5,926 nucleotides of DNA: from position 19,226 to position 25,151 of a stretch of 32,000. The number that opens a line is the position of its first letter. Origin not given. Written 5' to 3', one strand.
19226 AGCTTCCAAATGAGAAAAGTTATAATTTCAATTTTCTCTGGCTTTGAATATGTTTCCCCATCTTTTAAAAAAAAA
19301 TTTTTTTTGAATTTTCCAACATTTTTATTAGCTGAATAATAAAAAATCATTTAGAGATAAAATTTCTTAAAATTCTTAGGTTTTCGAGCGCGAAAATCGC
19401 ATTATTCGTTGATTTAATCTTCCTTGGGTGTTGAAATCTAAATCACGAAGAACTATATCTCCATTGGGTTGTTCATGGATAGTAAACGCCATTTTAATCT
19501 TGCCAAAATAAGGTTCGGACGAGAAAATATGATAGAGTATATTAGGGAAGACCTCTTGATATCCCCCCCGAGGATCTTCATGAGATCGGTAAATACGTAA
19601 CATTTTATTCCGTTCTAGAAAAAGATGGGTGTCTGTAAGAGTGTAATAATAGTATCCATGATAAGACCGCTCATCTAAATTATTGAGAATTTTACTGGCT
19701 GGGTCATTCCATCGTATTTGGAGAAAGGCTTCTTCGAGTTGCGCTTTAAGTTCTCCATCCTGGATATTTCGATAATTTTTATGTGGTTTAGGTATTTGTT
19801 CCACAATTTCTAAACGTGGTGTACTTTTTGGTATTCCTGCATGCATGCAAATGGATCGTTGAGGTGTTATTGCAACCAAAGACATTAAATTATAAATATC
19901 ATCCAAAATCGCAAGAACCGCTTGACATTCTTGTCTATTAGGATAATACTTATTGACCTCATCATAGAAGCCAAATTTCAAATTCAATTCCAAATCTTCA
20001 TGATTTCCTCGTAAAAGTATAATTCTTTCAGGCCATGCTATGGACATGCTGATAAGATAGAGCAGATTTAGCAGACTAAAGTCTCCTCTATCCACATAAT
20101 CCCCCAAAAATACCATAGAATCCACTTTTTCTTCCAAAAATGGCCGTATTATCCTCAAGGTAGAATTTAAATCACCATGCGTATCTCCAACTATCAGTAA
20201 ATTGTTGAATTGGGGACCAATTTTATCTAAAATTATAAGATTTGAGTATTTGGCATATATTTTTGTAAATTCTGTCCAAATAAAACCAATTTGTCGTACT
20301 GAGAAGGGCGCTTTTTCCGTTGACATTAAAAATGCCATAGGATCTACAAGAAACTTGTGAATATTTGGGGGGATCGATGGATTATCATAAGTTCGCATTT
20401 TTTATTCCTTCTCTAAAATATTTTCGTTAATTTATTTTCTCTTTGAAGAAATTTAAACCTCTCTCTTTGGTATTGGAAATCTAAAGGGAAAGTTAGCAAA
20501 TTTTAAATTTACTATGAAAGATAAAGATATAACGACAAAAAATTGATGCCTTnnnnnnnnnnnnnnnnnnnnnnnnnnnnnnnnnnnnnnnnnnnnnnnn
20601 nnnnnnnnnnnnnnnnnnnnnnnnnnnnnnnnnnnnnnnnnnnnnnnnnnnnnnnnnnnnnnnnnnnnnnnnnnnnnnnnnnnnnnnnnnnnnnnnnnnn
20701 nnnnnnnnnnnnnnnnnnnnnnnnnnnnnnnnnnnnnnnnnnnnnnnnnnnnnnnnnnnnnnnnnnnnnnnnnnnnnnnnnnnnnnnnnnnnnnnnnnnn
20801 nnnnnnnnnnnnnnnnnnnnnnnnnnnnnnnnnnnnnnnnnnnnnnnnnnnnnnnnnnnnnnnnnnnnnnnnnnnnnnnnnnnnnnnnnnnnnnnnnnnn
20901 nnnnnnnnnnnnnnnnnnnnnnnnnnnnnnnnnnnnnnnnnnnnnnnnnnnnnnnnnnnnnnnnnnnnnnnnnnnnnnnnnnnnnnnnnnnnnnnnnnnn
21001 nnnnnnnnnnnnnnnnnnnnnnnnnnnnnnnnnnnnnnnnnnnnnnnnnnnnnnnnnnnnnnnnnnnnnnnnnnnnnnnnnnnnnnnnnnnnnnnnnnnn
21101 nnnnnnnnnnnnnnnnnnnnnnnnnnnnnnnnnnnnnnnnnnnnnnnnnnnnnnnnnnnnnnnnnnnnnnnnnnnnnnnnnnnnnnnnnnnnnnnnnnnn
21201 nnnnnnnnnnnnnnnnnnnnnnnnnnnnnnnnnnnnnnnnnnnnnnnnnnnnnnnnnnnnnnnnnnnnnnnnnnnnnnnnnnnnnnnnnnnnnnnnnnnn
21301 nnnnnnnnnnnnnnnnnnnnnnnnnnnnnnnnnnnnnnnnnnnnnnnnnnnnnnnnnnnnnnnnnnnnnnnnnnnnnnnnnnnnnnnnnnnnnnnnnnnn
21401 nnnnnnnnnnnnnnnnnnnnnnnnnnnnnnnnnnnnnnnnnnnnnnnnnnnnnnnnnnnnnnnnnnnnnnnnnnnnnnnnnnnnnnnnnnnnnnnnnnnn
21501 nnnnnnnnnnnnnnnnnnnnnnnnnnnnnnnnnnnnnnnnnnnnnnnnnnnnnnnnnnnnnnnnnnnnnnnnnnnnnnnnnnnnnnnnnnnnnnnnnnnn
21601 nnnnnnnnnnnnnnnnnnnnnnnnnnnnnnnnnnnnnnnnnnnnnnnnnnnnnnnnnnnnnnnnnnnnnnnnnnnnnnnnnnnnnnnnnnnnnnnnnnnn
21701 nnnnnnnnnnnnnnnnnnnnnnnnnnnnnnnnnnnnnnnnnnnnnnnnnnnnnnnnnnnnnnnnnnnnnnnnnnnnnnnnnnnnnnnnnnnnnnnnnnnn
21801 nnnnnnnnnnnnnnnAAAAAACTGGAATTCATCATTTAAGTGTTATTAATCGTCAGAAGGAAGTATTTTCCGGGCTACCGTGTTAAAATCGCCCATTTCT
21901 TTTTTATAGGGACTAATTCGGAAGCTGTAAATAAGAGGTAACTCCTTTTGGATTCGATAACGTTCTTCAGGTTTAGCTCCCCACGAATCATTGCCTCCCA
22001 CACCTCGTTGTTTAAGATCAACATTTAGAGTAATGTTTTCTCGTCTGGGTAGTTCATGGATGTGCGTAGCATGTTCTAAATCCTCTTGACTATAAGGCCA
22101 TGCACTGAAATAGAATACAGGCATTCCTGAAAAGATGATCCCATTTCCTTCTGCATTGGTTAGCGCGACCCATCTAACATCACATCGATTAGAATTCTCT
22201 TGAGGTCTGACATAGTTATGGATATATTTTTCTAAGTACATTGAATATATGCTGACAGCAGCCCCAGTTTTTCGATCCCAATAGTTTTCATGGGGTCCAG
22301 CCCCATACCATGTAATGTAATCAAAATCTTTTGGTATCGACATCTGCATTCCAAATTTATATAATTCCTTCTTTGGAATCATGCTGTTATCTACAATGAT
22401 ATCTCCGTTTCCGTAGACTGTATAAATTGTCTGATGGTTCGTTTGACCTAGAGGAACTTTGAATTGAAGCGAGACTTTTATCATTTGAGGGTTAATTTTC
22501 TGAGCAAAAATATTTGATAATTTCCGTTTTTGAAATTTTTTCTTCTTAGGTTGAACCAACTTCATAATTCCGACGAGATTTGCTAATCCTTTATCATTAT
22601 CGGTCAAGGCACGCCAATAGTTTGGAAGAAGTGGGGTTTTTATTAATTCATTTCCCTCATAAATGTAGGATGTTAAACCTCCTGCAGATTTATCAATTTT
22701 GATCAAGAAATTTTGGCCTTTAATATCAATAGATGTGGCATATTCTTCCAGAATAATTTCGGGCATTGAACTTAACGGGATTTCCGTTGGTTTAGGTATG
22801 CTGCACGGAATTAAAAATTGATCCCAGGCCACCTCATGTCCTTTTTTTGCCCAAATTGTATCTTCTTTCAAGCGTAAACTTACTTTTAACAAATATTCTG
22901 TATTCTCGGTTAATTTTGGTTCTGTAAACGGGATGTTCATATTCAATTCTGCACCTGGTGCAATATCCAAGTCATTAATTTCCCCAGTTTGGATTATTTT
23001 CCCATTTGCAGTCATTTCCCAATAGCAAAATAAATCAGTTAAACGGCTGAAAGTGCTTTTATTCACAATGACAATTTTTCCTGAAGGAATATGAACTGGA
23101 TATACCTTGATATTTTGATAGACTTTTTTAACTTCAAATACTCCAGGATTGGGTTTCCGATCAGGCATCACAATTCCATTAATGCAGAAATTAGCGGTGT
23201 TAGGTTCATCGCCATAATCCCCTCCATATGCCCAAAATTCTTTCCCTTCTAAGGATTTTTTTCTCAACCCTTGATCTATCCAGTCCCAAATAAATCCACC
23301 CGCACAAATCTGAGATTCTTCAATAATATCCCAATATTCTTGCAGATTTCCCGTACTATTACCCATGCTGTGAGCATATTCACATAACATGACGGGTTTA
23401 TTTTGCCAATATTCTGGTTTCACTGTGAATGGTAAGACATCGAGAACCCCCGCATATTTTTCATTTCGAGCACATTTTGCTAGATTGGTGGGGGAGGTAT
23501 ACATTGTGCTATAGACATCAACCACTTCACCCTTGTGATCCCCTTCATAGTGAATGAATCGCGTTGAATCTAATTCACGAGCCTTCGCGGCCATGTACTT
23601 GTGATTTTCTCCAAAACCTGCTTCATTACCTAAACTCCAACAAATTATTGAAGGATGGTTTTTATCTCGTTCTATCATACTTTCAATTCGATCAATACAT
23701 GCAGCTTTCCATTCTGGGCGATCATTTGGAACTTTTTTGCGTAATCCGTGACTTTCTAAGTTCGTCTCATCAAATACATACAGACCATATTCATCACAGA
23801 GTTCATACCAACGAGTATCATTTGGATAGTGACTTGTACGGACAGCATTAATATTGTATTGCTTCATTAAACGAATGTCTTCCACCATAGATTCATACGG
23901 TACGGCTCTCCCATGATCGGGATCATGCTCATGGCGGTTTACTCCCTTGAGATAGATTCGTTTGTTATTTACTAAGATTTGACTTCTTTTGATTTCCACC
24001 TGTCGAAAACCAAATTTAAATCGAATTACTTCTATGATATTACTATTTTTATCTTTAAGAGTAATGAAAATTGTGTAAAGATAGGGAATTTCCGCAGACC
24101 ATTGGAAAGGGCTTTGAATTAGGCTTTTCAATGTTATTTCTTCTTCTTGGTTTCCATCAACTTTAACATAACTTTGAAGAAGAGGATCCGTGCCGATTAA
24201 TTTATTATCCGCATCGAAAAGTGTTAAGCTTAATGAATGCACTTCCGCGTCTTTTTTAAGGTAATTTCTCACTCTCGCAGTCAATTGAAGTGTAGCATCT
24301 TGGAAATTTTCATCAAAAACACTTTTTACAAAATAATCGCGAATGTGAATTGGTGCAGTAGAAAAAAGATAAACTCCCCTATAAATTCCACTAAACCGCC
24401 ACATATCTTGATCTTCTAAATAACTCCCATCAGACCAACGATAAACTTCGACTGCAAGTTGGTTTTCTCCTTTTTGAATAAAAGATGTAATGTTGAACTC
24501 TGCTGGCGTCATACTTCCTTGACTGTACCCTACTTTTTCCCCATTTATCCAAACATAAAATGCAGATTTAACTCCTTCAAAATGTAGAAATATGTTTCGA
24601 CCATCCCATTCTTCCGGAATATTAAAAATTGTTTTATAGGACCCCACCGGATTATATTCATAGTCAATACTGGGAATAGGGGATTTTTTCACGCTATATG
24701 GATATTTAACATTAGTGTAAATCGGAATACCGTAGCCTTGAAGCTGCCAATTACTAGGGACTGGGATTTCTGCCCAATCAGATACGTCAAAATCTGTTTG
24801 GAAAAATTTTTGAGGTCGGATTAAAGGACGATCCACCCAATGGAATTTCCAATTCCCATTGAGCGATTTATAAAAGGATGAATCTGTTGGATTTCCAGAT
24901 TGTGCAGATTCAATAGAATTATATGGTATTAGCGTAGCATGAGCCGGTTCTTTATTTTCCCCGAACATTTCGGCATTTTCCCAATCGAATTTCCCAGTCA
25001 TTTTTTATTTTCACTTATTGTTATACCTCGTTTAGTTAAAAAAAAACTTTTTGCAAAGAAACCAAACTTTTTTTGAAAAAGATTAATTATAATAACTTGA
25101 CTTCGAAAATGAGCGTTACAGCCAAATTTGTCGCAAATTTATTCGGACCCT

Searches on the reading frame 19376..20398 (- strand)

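Call 6: search_protein_families(library=pfam, proteins=[window:19376-20398:-], max_evalue=0.01)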
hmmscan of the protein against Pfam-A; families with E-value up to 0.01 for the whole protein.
window:19376-20398:- (340 aa): 2 families
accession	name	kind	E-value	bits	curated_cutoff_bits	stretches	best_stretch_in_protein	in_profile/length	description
PF00149.33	Metallophos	-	3.3e-20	73.8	21.5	1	67-273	3-187/191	Calcineurin-like phosphoesterase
PF12850.12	Metallophos_2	-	0.0056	17.1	27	1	67-157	3-76/154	Calcineurin-like phosphoesterase superfamily domain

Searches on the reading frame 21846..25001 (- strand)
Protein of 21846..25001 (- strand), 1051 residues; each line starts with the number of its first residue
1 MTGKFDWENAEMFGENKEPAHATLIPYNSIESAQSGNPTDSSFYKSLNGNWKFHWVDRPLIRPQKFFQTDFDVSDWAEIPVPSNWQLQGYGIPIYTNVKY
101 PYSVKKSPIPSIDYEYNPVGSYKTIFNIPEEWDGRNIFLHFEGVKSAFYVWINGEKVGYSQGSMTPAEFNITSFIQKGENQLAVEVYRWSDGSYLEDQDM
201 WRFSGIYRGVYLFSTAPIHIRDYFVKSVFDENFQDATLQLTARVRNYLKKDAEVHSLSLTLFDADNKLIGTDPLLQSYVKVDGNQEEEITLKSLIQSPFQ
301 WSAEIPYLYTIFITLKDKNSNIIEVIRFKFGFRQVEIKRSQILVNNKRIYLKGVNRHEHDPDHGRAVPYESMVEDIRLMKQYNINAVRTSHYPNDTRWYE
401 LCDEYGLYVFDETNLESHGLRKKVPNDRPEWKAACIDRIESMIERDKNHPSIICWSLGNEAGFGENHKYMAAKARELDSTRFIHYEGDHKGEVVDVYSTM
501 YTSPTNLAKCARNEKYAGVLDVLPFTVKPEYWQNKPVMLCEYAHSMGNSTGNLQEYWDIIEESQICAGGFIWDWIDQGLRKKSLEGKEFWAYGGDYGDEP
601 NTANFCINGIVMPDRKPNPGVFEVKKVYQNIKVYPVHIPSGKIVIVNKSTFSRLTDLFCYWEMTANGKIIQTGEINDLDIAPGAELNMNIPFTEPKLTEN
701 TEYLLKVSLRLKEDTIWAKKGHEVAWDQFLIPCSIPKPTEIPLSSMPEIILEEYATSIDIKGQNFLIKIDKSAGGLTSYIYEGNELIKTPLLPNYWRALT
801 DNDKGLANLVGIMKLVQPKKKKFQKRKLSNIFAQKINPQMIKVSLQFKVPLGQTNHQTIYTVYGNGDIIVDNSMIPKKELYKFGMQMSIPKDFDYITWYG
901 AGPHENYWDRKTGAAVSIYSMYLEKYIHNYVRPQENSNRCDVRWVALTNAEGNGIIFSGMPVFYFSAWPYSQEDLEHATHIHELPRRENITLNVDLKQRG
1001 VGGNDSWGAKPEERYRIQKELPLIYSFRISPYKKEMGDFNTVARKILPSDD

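Call 104: search_protein_families(library=pfam, proteins=[window:21846-25001:-], max_evalue=0.001)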
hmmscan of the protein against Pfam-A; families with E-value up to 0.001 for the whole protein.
window:21846-25001:- (1051 aa): 7 families
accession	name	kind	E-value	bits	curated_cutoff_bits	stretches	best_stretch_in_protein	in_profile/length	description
PF02836.23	Glyco_hydro_2_C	-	2.3e-107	359.1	21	1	335-632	1-301/302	Glycosyl hydrolases family 2, TIM barrel domain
PF02929.23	Bgal_small_N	-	1e-74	251.8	25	1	761-1029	1-248/248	Beta galactosidase small chain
PF02837.24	Glyco_hydro_2_N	-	4.8e-48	163.7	28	1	45-215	2-168/169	Glycosyl hydrolases family 2, sugar binding domain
PF16353.11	LacZ_4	-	1.8e-25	89.4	27.3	1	643-731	1-86/87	Beta-galactosidase, domain 4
PF00703.27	Glyco_hydro_2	-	1e-15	58.9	23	1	218-333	1-109/109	Glycosyl hydrolases family 2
PF22666.2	Glyco_hydro_2_N2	-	1.4e-09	38.7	27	1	121-188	51-119/167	Glycosyl hydrolase 2 galactose-binding domain-like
PF21467.3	BetaGal_gal-bd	-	0.00076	20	27.3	0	122-163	4-43/62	Beta-galactosidase, galactose-binding domain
